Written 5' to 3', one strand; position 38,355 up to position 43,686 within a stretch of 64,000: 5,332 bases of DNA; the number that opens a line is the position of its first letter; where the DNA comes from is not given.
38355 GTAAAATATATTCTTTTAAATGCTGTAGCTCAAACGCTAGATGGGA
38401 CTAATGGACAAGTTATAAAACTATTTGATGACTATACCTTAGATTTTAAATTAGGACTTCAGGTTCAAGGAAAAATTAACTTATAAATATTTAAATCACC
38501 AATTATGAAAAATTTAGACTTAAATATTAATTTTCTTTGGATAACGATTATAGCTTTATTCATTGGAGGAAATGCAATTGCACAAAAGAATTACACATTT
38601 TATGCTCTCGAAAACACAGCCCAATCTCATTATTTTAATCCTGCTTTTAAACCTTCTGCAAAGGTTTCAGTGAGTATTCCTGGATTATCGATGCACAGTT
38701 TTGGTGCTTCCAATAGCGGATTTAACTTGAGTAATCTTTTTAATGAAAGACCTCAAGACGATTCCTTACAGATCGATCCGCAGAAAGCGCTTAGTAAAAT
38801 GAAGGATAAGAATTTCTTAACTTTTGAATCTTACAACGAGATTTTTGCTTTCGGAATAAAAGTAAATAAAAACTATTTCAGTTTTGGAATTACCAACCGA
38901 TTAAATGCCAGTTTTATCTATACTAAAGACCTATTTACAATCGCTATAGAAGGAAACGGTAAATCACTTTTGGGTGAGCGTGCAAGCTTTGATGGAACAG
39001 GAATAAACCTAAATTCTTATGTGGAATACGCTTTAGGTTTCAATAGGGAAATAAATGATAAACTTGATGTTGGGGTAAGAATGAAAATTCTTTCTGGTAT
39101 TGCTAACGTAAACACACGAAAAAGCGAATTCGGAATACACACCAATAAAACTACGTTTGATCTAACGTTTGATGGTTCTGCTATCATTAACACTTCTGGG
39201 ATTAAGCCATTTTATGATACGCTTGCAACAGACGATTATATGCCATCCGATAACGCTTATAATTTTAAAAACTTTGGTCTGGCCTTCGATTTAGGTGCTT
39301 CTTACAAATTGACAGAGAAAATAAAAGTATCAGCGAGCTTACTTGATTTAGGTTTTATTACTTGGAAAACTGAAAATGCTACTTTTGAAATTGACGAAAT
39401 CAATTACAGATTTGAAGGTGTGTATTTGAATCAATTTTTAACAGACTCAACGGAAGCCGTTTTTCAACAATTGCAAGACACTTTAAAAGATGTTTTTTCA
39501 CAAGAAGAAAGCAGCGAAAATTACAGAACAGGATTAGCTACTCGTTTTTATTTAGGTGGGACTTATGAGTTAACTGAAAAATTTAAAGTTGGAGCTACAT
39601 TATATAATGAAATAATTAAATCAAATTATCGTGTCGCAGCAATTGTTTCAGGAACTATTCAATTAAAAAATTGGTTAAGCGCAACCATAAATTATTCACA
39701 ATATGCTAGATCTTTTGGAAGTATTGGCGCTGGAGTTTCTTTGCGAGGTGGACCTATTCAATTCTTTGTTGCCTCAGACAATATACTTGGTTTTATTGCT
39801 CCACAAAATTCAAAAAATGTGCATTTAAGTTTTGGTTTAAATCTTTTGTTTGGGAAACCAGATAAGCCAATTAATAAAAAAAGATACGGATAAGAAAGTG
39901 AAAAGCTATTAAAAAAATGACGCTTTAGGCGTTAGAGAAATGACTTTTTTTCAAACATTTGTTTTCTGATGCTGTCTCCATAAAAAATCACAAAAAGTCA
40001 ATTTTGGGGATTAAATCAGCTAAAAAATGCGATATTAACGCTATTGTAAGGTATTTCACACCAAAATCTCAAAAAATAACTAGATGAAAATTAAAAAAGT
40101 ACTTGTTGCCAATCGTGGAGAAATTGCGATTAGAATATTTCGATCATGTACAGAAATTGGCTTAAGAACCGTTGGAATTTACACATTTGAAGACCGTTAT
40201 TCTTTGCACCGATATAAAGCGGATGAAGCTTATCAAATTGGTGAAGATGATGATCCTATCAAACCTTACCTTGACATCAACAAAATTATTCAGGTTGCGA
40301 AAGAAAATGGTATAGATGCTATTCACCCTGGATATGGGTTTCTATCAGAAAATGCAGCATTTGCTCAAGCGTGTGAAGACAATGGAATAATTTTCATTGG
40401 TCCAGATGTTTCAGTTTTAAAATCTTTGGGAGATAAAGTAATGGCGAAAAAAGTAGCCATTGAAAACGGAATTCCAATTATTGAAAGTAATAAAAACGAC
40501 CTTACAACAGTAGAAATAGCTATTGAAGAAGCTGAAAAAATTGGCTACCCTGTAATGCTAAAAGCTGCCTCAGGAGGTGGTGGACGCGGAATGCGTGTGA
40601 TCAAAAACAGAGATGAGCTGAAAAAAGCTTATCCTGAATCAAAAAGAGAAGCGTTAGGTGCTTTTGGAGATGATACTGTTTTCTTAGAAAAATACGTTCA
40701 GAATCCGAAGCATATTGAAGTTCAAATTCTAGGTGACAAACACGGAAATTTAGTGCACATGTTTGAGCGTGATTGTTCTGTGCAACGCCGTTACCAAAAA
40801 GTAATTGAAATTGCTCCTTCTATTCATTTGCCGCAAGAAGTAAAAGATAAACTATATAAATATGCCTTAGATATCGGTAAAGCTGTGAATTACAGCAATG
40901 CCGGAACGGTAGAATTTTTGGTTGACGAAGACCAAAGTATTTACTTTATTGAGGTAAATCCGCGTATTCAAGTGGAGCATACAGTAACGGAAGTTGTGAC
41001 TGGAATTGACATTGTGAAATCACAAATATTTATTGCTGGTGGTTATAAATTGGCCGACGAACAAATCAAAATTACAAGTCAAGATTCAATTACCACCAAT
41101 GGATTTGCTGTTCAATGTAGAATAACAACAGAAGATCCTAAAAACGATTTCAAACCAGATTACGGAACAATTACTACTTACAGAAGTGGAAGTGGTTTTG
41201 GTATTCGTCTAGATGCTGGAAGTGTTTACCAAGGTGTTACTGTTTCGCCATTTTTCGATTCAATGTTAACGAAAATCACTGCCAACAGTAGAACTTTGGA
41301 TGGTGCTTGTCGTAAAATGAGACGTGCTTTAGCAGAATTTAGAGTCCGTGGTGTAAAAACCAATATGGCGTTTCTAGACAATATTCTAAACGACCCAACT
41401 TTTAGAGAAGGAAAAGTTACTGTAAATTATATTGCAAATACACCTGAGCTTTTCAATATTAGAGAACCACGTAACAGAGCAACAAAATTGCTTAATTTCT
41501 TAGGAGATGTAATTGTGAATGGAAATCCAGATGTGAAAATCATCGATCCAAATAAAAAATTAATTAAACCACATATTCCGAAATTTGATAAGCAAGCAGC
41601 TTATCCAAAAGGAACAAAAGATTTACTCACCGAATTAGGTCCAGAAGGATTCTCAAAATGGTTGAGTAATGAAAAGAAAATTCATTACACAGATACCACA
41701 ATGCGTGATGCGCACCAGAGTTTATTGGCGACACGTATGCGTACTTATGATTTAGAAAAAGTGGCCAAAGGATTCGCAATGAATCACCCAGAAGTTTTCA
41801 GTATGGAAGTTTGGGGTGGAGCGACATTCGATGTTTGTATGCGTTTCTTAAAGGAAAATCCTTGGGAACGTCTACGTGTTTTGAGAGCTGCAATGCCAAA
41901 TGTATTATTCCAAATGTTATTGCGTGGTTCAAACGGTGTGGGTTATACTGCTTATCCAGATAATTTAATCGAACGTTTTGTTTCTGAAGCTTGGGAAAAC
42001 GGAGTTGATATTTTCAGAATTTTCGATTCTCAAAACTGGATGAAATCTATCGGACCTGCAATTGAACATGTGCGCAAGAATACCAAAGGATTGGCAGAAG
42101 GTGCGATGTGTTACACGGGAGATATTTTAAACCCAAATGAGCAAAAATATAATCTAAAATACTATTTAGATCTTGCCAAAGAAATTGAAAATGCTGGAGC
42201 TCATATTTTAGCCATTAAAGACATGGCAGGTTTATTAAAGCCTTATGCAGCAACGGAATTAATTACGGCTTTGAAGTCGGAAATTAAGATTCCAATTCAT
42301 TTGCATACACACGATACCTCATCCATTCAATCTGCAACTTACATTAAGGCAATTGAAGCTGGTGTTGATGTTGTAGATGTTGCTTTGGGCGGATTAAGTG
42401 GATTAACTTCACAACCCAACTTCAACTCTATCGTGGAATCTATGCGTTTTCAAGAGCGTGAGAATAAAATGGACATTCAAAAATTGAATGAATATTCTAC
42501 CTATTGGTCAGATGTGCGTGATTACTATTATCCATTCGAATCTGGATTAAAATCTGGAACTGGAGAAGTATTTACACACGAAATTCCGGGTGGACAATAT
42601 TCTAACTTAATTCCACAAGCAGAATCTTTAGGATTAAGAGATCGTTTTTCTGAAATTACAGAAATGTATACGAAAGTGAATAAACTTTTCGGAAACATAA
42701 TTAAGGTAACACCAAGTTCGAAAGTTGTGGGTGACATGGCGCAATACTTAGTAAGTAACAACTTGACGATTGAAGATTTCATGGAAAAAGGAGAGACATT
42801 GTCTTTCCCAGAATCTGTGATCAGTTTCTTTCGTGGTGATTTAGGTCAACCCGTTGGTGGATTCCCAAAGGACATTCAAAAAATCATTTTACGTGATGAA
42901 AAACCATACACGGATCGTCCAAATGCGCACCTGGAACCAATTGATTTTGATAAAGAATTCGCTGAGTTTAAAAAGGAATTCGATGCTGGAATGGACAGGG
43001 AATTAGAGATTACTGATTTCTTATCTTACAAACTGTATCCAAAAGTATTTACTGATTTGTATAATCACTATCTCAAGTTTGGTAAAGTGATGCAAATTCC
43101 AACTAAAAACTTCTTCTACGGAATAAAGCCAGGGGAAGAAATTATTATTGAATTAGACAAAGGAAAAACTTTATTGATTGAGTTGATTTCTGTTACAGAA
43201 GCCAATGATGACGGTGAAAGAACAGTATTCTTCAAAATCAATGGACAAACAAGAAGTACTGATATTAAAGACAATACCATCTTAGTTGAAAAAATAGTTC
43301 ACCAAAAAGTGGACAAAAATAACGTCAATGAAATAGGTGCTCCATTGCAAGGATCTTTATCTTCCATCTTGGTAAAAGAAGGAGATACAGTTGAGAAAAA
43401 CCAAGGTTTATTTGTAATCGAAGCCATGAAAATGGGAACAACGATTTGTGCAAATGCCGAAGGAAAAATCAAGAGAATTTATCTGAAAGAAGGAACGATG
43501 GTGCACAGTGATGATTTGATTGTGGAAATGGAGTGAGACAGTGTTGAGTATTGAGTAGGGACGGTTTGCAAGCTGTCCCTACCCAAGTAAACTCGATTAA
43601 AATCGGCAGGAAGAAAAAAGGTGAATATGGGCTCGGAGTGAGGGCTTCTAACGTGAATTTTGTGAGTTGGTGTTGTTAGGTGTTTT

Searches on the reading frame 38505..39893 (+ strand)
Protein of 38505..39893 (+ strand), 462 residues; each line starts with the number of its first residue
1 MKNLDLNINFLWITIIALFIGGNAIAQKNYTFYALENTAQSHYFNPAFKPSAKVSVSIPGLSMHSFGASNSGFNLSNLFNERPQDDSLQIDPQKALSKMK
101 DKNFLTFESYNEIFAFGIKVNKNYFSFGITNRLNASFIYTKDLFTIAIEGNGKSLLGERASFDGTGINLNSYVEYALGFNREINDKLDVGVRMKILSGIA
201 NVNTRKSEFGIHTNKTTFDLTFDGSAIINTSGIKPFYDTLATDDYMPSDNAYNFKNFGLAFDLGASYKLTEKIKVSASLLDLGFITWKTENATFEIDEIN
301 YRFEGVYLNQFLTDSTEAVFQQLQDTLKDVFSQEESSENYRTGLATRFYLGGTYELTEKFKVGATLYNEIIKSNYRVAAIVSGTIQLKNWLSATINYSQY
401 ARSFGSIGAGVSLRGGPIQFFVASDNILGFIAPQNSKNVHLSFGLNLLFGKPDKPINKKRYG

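Call 8: search_protein_families(library=pfam, proteins=[window:38505-39893:+], max_evalue=0.001)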
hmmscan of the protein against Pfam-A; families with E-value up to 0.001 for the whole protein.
window:38505-39893:+ (462 aa): 1 family
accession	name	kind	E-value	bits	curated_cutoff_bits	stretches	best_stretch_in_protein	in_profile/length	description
PF18990.6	DUF5723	-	1.3e-92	311.8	26.8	1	46-425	1-376/376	Family of unknown function (DUF5723)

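Call 12: search_protein_families(library=ncbifam, proteins=[window:38505-39893:+], max_evalue=0.01)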
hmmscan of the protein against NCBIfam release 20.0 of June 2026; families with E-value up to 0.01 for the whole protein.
window:38505-39893:+ (462 aa): 0 families

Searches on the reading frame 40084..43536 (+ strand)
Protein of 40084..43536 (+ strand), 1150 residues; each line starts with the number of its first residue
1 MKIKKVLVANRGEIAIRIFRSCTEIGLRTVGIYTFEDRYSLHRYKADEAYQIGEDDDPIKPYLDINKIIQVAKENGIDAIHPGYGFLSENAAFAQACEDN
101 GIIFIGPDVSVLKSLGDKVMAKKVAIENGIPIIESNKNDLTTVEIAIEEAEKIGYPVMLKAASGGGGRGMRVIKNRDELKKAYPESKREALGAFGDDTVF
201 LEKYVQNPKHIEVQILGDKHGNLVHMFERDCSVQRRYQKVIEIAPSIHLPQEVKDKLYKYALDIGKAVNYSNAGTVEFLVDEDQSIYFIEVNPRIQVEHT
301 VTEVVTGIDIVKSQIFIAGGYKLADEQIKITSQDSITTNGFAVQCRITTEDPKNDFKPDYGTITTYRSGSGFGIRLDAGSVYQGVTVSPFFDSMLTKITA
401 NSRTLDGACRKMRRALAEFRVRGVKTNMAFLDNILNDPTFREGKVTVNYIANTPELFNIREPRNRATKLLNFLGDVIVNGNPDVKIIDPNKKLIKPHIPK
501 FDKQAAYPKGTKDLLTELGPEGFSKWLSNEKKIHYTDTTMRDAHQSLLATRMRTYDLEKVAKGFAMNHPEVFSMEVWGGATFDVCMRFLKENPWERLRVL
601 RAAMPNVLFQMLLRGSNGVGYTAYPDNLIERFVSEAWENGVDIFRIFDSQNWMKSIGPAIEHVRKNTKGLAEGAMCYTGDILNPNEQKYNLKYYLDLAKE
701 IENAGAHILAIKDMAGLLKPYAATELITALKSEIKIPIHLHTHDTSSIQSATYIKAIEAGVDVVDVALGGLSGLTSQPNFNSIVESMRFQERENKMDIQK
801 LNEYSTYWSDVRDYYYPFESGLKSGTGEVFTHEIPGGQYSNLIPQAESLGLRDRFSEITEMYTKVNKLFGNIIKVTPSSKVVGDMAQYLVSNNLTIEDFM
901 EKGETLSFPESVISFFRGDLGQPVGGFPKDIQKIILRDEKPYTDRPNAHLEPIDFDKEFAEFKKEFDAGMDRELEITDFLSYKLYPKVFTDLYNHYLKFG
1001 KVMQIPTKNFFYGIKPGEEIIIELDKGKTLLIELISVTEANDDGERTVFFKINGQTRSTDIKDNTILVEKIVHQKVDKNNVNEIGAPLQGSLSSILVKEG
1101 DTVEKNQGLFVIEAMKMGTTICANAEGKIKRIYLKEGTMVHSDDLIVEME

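Call 8: search_protein_families(library=pfam, proteins=[window:40084-43536:+], max_evalue=0.001)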
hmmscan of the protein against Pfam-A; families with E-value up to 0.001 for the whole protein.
window:40084-43536:+ (1150 aa): 12 families
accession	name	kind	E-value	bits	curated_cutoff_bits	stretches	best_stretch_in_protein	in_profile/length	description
PF02436.23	PYC_OADA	-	5.9e-72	242.1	27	1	829-1032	1-200/201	Conserved carboxylase domain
PF02786.22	CPSase_L_D2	-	2e-71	240.3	19.8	1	117-324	1-209/211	Carbamoyl-phosphate synthase L chain, ATP binding domain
PF00289.28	Biotin_carb_N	-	2.1e-43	147.7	25.5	1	3-111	2-109/110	Biotin carboxylase, N-terminal domain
PF02785.25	Biotin_carb_C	-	4.4e-32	110.9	32.4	1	344-451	1-107/108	Biotin carboxylase C-terminal domain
PF00364.28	Biotin_lipoyl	-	8.5e-16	58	22.1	1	1083-1149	2-73/73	Biotin-requiring enzyme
PF00682.25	HMGL-like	-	1.6e-15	57.7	29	1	663-805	111-257/260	HMGL-like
PF07478.18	Dala_Dala_lig_C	-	1.2e-14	54.8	24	1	135-293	17-174/204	D-ala D-ala ligase C-terminus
PF02222.28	ATP-grasp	-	4e-11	43.3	27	1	142-295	18-163/179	ATP-grasp domain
PF02655.19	ATP-grasp_3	-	2.3e-05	25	23.2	1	145-296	22-158/160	ATP-grasp domain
PF13535.11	ATP-grasp_4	-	5.7e-05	23.2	27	1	153-295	1-152/160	ATP-grasp domain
PF13533.13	Biotin_lipoyl_2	-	0.00012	22.2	29.8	0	1086-1112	5-31/32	Biotin-lipoyl like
PF14397.11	ATPgrasp_ST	-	0.00019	21.1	31.4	1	112-210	16-125/278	Sugar-transfer associated ATP-grasp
